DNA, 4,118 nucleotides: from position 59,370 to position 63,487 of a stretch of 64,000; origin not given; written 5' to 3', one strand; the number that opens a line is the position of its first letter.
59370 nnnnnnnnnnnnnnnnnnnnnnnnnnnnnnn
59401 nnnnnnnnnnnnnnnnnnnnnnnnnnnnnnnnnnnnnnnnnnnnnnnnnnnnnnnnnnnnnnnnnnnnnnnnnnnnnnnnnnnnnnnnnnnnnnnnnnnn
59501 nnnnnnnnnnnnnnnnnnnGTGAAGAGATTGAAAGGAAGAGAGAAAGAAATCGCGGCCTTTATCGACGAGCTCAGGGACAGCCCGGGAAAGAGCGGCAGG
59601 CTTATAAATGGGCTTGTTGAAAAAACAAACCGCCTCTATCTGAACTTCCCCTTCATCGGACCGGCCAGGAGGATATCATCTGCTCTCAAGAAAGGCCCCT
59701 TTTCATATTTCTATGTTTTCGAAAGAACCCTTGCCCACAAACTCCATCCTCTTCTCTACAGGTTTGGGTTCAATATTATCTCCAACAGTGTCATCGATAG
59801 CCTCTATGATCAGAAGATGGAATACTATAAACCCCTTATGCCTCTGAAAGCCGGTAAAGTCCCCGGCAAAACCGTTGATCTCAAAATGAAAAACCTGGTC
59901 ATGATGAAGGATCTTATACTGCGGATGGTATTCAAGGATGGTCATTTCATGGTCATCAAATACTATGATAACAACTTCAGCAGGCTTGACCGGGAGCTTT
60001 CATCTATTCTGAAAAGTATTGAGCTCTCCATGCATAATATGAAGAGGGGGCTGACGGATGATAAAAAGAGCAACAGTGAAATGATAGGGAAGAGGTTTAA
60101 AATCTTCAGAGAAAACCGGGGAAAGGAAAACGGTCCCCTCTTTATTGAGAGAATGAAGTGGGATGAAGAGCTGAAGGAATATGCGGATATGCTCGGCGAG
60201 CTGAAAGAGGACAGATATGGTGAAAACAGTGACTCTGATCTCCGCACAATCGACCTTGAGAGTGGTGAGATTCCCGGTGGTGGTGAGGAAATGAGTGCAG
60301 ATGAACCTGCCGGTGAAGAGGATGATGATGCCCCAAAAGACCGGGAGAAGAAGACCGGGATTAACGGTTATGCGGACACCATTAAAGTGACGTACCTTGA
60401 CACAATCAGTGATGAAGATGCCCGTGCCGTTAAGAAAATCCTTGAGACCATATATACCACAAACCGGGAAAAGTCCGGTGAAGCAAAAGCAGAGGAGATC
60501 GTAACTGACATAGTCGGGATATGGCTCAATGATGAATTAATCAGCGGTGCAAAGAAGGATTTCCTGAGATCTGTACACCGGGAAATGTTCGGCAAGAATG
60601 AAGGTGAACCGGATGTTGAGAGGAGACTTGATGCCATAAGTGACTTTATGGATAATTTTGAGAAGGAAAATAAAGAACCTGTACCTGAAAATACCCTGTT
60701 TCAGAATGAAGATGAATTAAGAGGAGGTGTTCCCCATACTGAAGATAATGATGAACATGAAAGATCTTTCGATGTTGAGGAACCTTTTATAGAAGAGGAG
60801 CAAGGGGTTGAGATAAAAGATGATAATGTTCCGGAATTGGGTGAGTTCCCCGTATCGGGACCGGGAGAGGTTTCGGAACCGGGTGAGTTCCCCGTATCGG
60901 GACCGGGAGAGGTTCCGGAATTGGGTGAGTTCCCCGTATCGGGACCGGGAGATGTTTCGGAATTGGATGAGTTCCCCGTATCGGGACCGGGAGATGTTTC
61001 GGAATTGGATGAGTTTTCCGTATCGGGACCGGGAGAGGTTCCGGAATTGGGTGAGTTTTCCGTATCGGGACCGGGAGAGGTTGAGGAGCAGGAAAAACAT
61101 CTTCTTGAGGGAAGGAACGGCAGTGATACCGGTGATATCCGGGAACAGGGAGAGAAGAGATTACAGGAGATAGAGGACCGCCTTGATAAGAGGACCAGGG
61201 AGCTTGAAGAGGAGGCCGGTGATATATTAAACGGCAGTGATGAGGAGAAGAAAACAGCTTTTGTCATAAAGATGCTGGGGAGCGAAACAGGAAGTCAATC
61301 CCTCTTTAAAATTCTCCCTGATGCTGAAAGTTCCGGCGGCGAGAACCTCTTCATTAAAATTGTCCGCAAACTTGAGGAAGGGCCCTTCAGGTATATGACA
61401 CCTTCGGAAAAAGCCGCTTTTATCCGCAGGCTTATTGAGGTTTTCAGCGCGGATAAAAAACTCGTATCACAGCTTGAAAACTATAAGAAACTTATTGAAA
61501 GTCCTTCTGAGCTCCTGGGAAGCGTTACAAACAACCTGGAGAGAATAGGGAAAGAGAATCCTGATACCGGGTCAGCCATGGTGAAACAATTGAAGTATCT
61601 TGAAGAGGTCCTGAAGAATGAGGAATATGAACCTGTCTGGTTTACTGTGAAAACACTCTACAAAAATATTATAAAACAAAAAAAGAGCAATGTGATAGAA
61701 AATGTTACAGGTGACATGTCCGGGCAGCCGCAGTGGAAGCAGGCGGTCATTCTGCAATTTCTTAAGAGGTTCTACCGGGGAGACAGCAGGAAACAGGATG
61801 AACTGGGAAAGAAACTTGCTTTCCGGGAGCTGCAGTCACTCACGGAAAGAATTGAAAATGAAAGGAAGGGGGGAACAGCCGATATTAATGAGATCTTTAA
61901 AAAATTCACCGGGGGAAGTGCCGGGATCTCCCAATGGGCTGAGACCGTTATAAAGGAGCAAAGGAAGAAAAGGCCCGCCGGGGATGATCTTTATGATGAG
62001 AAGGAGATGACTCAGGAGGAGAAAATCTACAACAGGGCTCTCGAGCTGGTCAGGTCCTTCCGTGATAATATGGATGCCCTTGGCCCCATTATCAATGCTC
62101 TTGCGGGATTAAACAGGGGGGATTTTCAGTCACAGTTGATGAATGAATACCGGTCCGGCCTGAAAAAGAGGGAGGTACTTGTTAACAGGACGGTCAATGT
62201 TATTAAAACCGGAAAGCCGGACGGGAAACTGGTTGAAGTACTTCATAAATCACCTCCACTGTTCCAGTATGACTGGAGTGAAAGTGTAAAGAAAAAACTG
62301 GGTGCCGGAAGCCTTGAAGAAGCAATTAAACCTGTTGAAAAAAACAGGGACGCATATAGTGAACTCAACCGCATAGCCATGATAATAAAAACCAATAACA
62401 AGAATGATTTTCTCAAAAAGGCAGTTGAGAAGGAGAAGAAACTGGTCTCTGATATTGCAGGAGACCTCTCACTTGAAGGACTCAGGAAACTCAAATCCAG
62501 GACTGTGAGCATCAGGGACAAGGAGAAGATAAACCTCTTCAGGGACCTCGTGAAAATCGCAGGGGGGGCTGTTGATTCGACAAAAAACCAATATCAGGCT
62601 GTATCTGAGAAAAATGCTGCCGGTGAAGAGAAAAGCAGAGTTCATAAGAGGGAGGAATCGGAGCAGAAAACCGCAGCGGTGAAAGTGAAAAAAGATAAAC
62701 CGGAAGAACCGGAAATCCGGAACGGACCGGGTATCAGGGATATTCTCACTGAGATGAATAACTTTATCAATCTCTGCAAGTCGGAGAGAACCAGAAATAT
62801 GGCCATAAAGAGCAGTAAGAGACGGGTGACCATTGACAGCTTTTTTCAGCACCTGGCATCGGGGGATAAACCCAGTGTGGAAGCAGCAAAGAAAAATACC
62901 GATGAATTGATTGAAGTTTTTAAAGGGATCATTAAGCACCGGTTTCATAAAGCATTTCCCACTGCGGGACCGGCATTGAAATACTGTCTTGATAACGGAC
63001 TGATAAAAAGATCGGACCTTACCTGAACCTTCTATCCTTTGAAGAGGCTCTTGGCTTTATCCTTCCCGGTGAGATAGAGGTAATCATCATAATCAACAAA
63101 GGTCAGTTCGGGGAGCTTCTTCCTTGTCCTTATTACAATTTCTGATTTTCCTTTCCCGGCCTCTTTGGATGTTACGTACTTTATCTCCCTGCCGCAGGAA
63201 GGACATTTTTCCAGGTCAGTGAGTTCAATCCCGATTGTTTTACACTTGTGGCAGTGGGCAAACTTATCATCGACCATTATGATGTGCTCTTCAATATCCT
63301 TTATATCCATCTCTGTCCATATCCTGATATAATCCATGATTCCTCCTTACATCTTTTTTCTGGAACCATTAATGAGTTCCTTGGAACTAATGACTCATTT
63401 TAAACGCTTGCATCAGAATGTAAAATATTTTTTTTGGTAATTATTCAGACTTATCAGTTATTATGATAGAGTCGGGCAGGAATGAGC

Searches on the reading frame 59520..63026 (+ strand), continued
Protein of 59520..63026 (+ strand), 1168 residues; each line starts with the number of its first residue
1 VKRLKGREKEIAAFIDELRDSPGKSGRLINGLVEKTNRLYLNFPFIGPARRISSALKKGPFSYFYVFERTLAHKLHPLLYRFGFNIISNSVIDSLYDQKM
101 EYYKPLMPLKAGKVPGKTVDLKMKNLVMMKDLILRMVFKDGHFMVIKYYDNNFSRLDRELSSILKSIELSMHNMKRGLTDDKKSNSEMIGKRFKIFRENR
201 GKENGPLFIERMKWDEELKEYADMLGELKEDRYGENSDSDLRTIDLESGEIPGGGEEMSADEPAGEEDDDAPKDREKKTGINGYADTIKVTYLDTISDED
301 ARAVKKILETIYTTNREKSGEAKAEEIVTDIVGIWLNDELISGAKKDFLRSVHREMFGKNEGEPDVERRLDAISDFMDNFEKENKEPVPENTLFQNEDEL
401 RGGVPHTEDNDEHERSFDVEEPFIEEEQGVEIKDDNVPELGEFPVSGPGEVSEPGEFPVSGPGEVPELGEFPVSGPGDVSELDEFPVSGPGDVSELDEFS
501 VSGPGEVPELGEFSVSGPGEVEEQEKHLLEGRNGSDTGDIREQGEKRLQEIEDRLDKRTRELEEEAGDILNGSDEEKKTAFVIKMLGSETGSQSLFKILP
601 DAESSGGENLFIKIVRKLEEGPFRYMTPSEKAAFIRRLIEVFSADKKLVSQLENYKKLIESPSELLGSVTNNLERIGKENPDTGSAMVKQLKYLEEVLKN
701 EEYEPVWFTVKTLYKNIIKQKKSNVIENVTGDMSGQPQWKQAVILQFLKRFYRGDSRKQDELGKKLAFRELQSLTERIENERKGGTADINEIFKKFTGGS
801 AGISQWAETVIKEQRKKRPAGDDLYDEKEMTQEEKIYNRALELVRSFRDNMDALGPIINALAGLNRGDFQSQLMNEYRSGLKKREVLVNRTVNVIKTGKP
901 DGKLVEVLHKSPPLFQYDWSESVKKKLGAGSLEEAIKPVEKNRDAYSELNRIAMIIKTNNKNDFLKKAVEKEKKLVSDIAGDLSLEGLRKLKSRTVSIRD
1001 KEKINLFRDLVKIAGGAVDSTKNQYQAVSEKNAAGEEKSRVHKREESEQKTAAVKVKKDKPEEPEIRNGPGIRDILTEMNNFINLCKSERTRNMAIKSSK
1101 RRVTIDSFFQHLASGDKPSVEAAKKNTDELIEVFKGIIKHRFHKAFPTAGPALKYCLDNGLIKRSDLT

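Call 84: search_protein_families(library=padloc, alignment_id=A4, max_evalue=0.1)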
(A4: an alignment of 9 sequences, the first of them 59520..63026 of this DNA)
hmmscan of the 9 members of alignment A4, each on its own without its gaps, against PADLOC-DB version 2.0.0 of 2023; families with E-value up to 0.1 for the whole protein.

A. member 1, window:59520-63026:+ (1168 aa): 0 families

B. families by the number of members that match (of 9 scanned): 3 families
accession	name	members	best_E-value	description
PDLC03644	MTase_III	1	0.015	Type III methyltransferase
PDLC03741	AbiA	1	0.064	DRT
PDLC00637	ZorA2|ZorA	1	0.068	MotA/ExbB/TolQ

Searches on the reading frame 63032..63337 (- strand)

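Call 3: search_protein_families(library=pfam, proteins=[window:63032-63337:-], max_evalue=0.1)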
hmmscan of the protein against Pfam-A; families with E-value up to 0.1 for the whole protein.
window:63032-63337:- (101 aa): 11 families
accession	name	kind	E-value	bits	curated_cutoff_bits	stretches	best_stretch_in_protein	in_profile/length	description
PF07191.17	Zn_ribbon_6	-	0.025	15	25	1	25-55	15-42/67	Double zinc ribbon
PF14369.11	Zn_ribbon_19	-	0.03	14.9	30.8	1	29-50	5-29/35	zinc-ribbon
PF13597.11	NRDD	-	0.031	13.4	26.2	1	20-54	502-535/562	Anaerobic ribonucleoside-triphosphate reductase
PF24460.1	DUF7575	-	0.04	13.7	28.5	1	42-52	3-13/28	Domain of unknown function (DUF7575)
PF08772.16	Zn_ribbon_NOB1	-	0.043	14.4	24.9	1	26-74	8-56/72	Nin one binding (NOB1) Zn-ribbon like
PF23455.1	DUF7129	-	0.044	14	30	1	29-52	14-37/45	Domain of unknown function (DUF7129)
PF16512.11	RhoGAP-FF1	-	0.062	14.3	30.1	0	81-100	43-62/80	p190-A and -B Rho GAPs FF domain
PF25207.1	DUF7837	-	0.062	13.7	27.8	0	44-53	7-16/47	Domain of unknown function (DUF7837)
PF01927.22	Mut7-C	-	0.063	13.8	23.3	0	13-35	110-132/146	Mut7-C RNAse domain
PF14354.12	Lar_restr_allev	-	0.069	13.8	28.6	0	41-61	2-22/58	Restriction alleviation protein Lar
PF12773.13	DZR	-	0.076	13.6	27.3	0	23-53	9-35/45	Double zinc ribbon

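Call 4: search_protein_families(library=ncbifam, proteins=[window:63032-63337:-], max_evalue=0.1)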
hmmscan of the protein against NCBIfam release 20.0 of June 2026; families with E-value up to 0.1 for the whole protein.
window:63032-63337:- (101 aa): 5 families
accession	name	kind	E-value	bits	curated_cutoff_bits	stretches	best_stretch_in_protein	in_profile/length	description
NF033497.1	rubre_like_arch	subfamily_domain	0.006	16.3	32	1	29-52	3-26/34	rubrerythrin-like domain-containing protein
TIGR02487.1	NrdD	equivalog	0.017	13.6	326.35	1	24-53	525-552/581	anaerobic ribonucleoside-triphosphate reductase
NF041259.1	mono_DmmA_fam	domain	0.041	14.2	60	1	27-52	55-80/101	dimethylamine monooxygenase subunit DmmA family protein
TIGR03269.1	met_CoM_red_A2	equivalog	0.042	12.4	517.1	1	24-56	61-93/530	methyl coenzyme M reductase system, component A2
NF006810.0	PRK09331.1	subfamily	0.088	11.6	301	1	21-93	107-178/397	Sep-tRNA:Cys-tRNA synthetase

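Call 5: search_protein_families(library=padloc, proteins=[window:63032-63337:-], max_evalue=0.1)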
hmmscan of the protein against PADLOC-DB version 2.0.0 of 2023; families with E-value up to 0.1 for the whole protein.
window:63032-63337:- (101 aa): 1 family
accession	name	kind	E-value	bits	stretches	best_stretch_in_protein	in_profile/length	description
PDLC01736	TniQ_IF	-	0.042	11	1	26-71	144-187/400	TniQ_1_I-F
